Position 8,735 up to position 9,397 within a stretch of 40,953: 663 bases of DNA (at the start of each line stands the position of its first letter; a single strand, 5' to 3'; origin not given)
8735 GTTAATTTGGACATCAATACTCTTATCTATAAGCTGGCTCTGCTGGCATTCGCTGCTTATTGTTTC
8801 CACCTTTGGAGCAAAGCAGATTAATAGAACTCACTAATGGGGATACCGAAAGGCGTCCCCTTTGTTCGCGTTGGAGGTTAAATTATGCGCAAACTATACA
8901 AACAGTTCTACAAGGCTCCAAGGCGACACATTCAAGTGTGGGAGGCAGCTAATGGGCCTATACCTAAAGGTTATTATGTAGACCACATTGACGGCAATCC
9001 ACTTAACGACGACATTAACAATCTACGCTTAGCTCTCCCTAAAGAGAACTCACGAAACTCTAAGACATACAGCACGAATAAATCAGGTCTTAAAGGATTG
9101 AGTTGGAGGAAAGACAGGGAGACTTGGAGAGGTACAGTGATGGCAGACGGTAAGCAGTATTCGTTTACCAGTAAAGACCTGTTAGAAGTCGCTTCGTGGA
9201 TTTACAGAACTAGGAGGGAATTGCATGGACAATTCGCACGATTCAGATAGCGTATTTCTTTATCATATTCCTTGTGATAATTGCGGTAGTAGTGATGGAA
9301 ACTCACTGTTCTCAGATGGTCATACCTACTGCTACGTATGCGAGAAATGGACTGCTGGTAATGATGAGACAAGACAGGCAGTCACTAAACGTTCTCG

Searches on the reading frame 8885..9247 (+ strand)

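Call 48: search_protein_families(library=phrogs, proteins=[window:8885-9247:+], max_evalue=0.001)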
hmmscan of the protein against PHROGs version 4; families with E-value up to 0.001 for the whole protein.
window:8885-9247:+ (121 aa): 11 families
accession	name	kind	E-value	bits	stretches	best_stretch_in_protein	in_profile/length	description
phrog_4578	-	DNA, RNA and nucleotide metabolism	2e-56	190.4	1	1-121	1-122/130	HNH endonuclease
phrog_99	-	DNA, RNA and nucleotide metabolism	8.6e-36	125.4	1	13-119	159-265/383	HNH endonuclease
phrog_1891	-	DNA, RNA and nucleotide metabolism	2.8e-13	50.9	1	13-63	166-217/255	HNH endonuclease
phrog_3593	-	DNA, RNA and nucleotide metabolism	9.1e-13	49.3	1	15-96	96-178/210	HNH endonuclease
phrog_59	-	DNA, RNA and nucleotide metabolism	2.2e-12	48.1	1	13-96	190-246/423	HNH endonuclease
phrog_374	-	DNA, RNA and nucleotide metabolism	9e-10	38.9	1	27-113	321-405/617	HNH endonuclease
phrog_826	-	DNA, RNA and nucleotide metabolism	1.7e-08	35.3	1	17-61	115-160/281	HNH endonuclease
phrog_959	-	DNA, RNA and nucleotide metabolism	4.5e-08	34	1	7-70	53-117/138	HNH endonuclease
phrog_15471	-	DNA, RNA and nucleotide metabolism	5.2e-07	30.7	1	9-57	29-78/183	HNH endonuclease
phrog_1492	-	DNA, RNA and nucleotide metabolism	1.3e-05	25.6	1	15-67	115-167/414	HNH endonuclease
phrog_10822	-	DNA, RNA and nucleotide metabolism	0.0002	22.1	1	32-69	121-157/245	HNH endonuclease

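Call 49: search_protein_families(library=pfam, proteins=[window:8885-9247:+], max_evalue=10)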
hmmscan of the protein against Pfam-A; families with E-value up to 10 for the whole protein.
window:8885-9247:+ (121 aa): 3 families
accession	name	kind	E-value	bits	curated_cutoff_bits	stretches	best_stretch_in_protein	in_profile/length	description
PF13392.12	HNH_3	-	3.6e-16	59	24.8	1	14-57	3-46/46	HNH endonuclease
PF14072.11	DndB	-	0.01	15.4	29.1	1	58-98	283-323/338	DNA-sulfur modification-associated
PF15513.11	DUF4651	-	0.18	12.3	22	1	82-95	37-50/61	Domain of unknown function (DUF4651)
